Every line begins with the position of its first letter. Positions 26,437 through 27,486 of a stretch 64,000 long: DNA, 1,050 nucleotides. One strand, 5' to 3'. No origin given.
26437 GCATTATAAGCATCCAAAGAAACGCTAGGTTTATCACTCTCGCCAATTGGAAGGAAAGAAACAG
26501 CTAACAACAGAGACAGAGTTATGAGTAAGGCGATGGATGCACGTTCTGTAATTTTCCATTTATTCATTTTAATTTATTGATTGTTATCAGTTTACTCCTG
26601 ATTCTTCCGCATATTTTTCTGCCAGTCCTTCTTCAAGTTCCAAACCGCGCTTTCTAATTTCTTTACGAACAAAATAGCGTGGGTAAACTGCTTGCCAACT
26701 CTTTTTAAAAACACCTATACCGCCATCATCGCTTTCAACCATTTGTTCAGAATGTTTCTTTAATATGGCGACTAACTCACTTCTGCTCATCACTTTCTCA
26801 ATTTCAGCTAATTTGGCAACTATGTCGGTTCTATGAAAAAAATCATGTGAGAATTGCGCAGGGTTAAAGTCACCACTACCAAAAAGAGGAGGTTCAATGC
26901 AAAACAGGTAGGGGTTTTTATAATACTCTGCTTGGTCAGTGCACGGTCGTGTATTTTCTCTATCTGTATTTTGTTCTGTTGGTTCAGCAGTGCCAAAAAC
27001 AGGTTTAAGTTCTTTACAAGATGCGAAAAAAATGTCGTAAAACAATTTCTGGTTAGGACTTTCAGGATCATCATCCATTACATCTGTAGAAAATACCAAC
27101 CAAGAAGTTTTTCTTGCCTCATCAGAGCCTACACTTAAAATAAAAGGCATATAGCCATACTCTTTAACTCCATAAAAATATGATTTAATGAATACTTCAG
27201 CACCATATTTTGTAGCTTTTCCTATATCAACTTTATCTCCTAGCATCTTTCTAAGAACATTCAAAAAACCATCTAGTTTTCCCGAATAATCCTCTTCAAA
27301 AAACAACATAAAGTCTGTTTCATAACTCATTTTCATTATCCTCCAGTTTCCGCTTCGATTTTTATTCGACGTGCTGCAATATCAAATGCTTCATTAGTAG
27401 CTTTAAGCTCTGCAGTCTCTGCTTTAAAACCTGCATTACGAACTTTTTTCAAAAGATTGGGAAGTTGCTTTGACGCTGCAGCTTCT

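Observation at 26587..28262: Toxin/immunity-like pair: PD-(D/E)xK-like C-terminal module of the 1333-aa surface protein, translationally coupled to a 249-aa cytoplasmic ORF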

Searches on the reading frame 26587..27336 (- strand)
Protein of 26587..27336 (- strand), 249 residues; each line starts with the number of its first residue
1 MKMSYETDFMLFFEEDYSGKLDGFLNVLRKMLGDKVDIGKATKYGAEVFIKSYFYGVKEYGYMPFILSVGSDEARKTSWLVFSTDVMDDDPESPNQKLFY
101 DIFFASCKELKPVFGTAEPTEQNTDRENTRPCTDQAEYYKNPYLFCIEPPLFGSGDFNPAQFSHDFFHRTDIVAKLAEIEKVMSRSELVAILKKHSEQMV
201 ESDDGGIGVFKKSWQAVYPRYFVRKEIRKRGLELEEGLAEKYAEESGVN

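Call 3: search_protein_families(library=pfam, proteins=[window:26587-27336:-], max_evalue=1)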
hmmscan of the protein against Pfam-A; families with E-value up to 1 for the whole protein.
window:26587-27336:- (249 aa): 1 family
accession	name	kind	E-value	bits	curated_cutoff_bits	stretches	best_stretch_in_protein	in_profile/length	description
PF07308.18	DUF1456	-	0.36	11.5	27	0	168-198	15-45/68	Protein of unknown function (DUF1456)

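Call 4: search_protein_families(library=ncbifam, proteins=[window:26587-27336:-], max_evalue=1)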
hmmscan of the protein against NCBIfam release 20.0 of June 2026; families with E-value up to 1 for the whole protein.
window:26587-27336:- (249 aa): 0 families

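Call 8: search_solved_structures(query=window:26587-27336:-, max_evalue=10, show_alignments=2)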
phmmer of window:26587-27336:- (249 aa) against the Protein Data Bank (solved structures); distinct sequences matched with E-value up to 10: 1.
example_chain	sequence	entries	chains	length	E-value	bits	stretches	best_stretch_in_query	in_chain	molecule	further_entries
8vmg_C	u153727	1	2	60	1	12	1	152-185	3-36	Axin-1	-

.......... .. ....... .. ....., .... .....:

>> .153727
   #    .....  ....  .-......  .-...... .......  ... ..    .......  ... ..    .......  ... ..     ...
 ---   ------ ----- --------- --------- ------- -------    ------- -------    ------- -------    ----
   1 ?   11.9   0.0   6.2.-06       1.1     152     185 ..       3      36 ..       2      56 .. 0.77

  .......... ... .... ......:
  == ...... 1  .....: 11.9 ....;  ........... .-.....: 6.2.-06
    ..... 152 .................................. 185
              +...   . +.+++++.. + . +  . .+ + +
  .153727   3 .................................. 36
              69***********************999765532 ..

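Call 15: find_homologous_proteins(query=window:26590-27336:-, max_evalue=0.01)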
Query window:26590-27336:- (249 aa): 9 proteins with E <= 0.01 among 322 candidates.
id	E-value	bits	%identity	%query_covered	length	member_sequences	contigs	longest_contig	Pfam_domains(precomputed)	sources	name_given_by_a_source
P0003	1.8e-164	563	100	99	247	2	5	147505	-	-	-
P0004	1.6e-74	269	52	99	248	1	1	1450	-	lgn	-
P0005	3.1e-69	251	51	98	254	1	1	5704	-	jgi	-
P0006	1.1e-67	246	49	99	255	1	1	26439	-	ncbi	-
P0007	1.4e-61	226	48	97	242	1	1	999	-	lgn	-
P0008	3.7e-54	202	49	98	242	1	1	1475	-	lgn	-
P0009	2.1e-52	196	47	97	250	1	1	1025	-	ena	-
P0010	2.2e-52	196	45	96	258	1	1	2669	-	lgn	-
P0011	5.4e-45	172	52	73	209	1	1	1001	-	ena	-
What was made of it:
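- Checked: Public gene callers start the small ORF at Met3 (247 aa, P0003, call 15).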

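Call 17: find_encoding_contigs(protein=P0006, flank=10000)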
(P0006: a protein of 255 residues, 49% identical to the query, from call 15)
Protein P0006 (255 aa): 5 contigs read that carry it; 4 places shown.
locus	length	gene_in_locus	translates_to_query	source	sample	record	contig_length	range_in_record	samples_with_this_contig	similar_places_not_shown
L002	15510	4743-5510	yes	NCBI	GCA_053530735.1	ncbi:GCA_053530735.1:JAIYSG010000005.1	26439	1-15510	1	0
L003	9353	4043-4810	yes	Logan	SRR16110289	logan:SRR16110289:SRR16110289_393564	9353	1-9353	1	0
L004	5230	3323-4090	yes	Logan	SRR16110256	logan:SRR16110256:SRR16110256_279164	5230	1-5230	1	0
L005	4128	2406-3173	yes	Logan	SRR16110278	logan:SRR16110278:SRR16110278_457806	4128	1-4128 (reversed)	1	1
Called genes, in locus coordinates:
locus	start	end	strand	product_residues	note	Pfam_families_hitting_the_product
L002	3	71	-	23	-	?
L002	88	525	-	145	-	PF00164:Ribosom_S12_S23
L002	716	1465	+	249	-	-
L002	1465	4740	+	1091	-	-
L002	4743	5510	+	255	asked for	-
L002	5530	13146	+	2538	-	PF16820:PKD_3 (faint), PF00082:Peptidase_S8, PF18911:PKD_4 (faint), PF00801:PKD (faint), PF07705:CARDB, PF17963:Big_9, PF05345:He_PIG, PF11617:Cu-binding_MopE, +2 more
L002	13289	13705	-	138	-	PF07650:KH_2 (faint), PF26594:KH_NusA_2nd (weak)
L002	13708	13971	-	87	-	PF01248:Ribosomal_L7Ae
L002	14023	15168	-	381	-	PF04998:RNA_pol_Rpb1_5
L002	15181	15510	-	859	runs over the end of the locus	PF04997:RNA_pol_Rpb1_1, PF00623:RNA_pol_Rpb1_2, PF04983:RNA_pol_Rpb1_3, PF05000:RNA_pol_Rpb1_4, PF04998:RNA_pol_Rpb1_5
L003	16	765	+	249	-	-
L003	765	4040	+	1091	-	-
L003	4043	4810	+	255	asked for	-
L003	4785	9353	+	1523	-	?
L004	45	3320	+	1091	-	-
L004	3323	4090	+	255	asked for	-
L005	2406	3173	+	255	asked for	-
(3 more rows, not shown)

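Call 18: find_encoding_contigs(protein=P0005, flank=10000)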
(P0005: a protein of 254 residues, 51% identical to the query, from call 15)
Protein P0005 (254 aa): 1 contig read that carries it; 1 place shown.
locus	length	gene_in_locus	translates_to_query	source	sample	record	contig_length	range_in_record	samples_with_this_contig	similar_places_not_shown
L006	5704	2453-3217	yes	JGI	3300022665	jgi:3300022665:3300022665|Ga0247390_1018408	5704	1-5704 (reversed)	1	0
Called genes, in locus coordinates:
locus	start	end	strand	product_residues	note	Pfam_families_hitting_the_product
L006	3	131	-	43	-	?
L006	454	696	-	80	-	-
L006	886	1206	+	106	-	-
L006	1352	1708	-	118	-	-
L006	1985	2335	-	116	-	-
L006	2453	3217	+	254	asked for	-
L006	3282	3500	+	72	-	-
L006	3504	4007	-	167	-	-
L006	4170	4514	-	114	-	PF03874:RNA_pol_Rpb4 (weak)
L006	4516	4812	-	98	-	PF01157:Ribosomal_L21e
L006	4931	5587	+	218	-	-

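Call 36: search_solved_structures(query=A3, max_evalue=10, show_alignments=2)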
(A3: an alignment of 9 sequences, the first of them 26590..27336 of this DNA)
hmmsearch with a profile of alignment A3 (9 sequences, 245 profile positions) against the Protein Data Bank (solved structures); distinct sequences matched with E-value up to 10: 0.

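Call 44: predict_structure(alignment_id=A3)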
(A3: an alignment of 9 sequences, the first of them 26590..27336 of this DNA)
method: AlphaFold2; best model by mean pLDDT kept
length: 249 residues; sequences in the alignment: 9
mean_pLDDT: 83.4   pTM: 0.85
mean pLDDT of the five models: 83.4, 82.7, 82.6, 82.3, 82.0
residues with pLDDT >= 90: 103; 70-90: 102; 50-70: 37; < 50: 7
segments of 3 or more residues with pLDDT < 50: 122-127
pLDDT, mean of each block of 10 residues (from residue 1): 70 81 93 88 82 66 85 86 77 83 94 83 48 82 87 60 82 93 97 95 94 86 95 90 88
secondary structure, 60 per line:
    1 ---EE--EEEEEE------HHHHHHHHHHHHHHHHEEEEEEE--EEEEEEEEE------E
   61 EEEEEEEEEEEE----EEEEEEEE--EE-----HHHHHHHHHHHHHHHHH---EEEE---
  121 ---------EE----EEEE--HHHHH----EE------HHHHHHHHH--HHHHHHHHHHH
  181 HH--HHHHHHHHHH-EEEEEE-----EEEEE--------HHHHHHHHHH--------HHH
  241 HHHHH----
elements in order: E8-13 H20-35 E36-42 E45-53 E60-72 E77-84 H94-110 E114-117 E136-139 H142-146 H159-167 H170-182 H185-194 E196-201 E207-211 H220-229 H238-245

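Call 47: fold_search(model_id=the predicted structure, library=pdb)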
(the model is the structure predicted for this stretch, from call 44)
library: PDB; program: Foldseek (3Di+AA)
matches with E <= 10: 1052; with E <= 0.001: 1
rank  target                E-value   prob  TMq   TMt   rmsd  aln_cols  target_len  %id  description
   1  7drg_B                7.7e-04  0.99  0.40  0.30   8.5       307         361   11  Pseudomonas aeruginosa T6SS protein PA0821 (released 2021-06-16)
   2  3ab2_C                1.1e-03  0.96  0.24  0.17  12.3       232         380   11  Crystal structure of aspartate kinase from Corynebacterium glutamicum in complex with threonine (released 2010-06-23)
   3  2laf_MODEL_1_A        1.2e-03  1.00  0.28  0.53   5.7       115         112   11  NMR solution structure of the N-terminal domain of the E. coli lipoprotein BamC (released 2011-06-01)
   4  3ab2_N                1.7e-03  0.97  0.25  0.38  12.1       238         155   10  Crystal structure of aspartate kinase from Corynebacterium glutamicum in complex with threonine (released 2010-06-23)
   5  7drg_A                2.2e-03  0.98  0.39  0.30   9.3       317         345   12  Pseudomonas aeruginosa T6SS protein PA0821 (released 2021-06-16)
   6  3ab2_E                2.4e-03  0.91  0.24  0.17  12.2       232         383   12  Crystal structure of aspartate kinase from Corynebacterium glutamicum in complex with threonine (released 2010-06-23)
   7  3ab2_J                3.0e-03  0.85  0.23  0.34  12.4       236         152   11  Crystal structure of aspartate kinase from Corynebacterium glutamicum in complex with threonine (released 2010-06-23)
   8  3ab2_L                3.2e-03  0.94  0.26  0.39  13.2       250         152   10  Crystal structure of aspartate kinase from Corynebacterium glutamicum in complex with threonine (released 2010-06-23)
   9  3ab2_D                4.1e-03  0.92  0.25  0.38  12.5       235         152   10  Crystal structure of aspartate kinase from Corynebacterium glutamicum in complex with threonine (released 2010-06-23)
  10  2v8q_A                4.3e-03  1.00  0.27  0.55   4.8       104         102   17  Crystal structure of the regulatory fragment of mammalian AMPK in complexes with AMP (released 2007-09-25)
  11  3ab2_K                4.3e-03  0.87  0.24  0.17  12.3       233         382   12  Crystal structure of aspartate kinase from Corynebacterium glutamicum in complex with threonine (released 2010-06-23)
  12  3ab4_F                4.9e-03  0.84  0.23  0.36  13.7       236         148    9  Crystal structure of feedback inhibition resistant mutant of aspartate kinase from Corynebacterium glutamicum in compl (released 2010-06-23)
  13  6u9d_X                4.9e-03  0.69  0.26  0.27  20.6       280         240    9  Saccharomyces cerevisiae acetohydroxyacid synthase (released 2020-07-15)
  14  4qg5_B                5.2e-03  0.96  0.25  0.13   6.4       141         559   11  Crystal structure of phosphoglucomutase from Leishmania major at 3.5 angstrom resolution (released 2015-05-27)
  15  5vbi_A                5.2e-03  0.82  0.22  0.11  12.6       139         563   12  Crystal Structure of the R515W missense variant of human PGM1 (released 2018-06-20)
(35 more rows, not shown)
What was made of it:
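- On DUF3396 / TsiV immunity proteins: TM is below 0.5, and ACT, BamC-N and KA1 domains score similar E-values on one sub-domain (call 47).
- The partner model (pLDDT 83.4) has one whole-length PDB match, 7DRG PA0821 (E 7.7e-4, probability 0.99, TMq 0.40) (call 47).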

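Call 52: search_protein_families(library=pfam, alignment_id=A2, max_evalue=10)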
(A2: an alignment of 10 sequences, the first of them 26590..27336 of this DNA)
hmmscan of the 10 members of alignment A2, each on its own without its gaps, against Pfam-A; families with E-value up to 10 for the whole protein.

A. member 1, window:26590-27336:- (249 aa): 1 family
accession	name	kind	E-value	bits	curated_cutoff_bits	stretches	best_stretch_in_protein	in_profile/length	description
PF07308.18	DUF1456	-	0.36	11.5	27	1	168-198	15-45/68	Protein of unknown function (DUF1456)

B. families by the number of members that match (of 10 scanned): 3 families
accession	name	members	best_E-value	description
PF02631.22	RecX_HTH2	3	0.13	RecX, second three-helix domain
PF17692.6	DUF5538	1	0.15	Family of unknown function (DUF5538)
PF07308.18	DUF1456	1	0.36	Protein of unknown function (DUF1456)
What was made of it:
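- On DUF3396 / TsiV immunity proteins: No hit for the window protein or for any of 10 family members, even at E up to 10 (calls 3, 52).
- Closest known: T6SS effector/immunity pair TseV/TsiV. Different: There is no sequence relationship to VRR-Nuc or DUF3396 (calls 3, 52).
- TMq is 0.40, there is no Pfam hit (calls 3, 52), and generic alpha+beta folds score similar E-values.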

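Call 71: find_homologous_proteins(query=A6, max_evalue=0.001)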
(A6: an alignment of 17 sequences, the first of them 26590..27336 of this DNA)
Query A6 (17 sequences) (249 aa, profile of the alignment): 13 proteins with E <= 0.001 among 5172 candidates.
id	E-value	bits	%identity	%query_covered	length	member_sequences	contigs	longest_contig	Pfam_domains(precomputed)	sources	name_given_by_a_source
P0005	2.6e-93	331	51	98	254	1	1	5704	-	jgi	-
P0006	2.8e-92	327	49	99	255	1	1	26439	-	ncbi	-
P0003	2.7e-91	324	100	99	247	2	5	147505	-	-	-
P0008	6.1e-91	323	49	98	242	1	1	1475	-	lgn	-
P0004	2.3e-90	321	52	99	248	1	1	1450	-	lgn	-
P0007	8.1e-88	313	48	97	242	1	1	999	-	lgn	-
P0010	4.6e-85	304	45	96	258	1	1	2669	-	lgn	-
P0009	8.4e-81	290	47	97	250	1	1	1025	-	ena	-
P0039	3.8e-59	219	26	59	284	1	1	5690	-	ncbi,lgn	-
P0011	1.7e-53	200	52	73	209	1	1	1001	-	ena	-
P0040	6.2e-50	189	24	59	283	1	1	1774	-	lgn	-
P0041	4.2e-45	173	34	61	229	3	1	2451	-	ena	-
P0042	4.5e-25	107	69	13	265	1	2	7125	-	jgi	jgi:hypothetical protein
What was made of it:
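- Tried and rejected: The profile search with the extended partner alignment found only 13 proteins and no distant or bacterial relatives, so the immunity idea could not be tested through foreign contexts (call 71).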

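Call 74: search_protein_families(library=padloc, proteins=[window:26590-27336:-], max_evalue=1)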
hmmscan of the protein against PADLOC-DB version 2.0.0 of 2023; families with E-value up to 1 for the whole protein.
window:26590-27336:- (249 aa): 0 families
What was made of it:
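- No PADLOC model matches the window proteins (call 74).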

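Call 75: search_protein_families(library=phrogs, proteins=[window:26590-27336:-], max_evalue=1)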
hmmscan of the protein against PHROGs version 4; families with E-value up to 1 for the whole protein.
window:26590-27336:- (249 aa): 1 family
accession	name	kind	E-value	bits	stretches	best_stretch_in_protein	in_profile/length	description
phrog_25327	-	unknown function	0.11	14.4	1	27-78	19-68/121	-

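Call 103: find_related_loci(query=A3, collection=metagenome_contigs, flank=7000)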
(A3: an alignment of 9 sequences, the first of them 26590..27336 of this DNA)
Query A3 (249 aa) in metagenome_contigs; peptide patterns used: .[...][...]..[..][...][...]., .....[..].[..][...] (x = any residue, [..] = any of these).
599 stretches matched a pattern, but none encodes a relative of the query by tblastn (E <= 1e-3).

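Call 104: find_related_loci(query=A3, collection=genome_contigs, flank=7000)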
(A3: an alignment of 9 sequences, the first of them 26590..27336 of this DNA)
Query A3 (249 aa) in genome_contigs; peptide patterns used: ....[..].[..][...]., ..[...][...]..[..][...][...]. (x = any residue, [..] = any of these).
99 stretches matched a pattern; 2 encode a relative of the query (tblastn E <= 1e-3); 2 distinct loci.
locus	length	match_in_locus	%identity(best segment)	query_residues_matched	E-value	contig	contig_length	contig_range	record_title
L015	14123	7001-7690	46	7-243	4e-58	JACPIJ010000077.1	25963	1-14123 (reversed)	MAG: Candidatus Woesearchaeota archaeon isolate NC_groundwater_437_Ag_B-0.1um_48_22 GD18-4_B1_scaffold_2047660, whole ge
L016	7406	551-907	35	131-241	2e-21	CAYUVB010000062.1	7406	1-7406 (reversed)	MAG TPA_asm: uncultured Desulfurococcales archaeon isolate binchicken_co6_386 genome assembly, contig: NODE_12999_length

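Call 106: find_related_loci(query=A3, collection=viral_contigs, flank=5000)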
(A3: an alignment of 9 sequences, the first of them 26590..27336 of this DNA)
Query A3 (249 aa) in viral_contigs; peptide patterns used: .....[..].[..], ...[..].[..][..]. (x = any residue, [..] = any of these).
83 stretches matched a pattern, but none encodes a relative of the query by tblastn (E <= 1e-3).
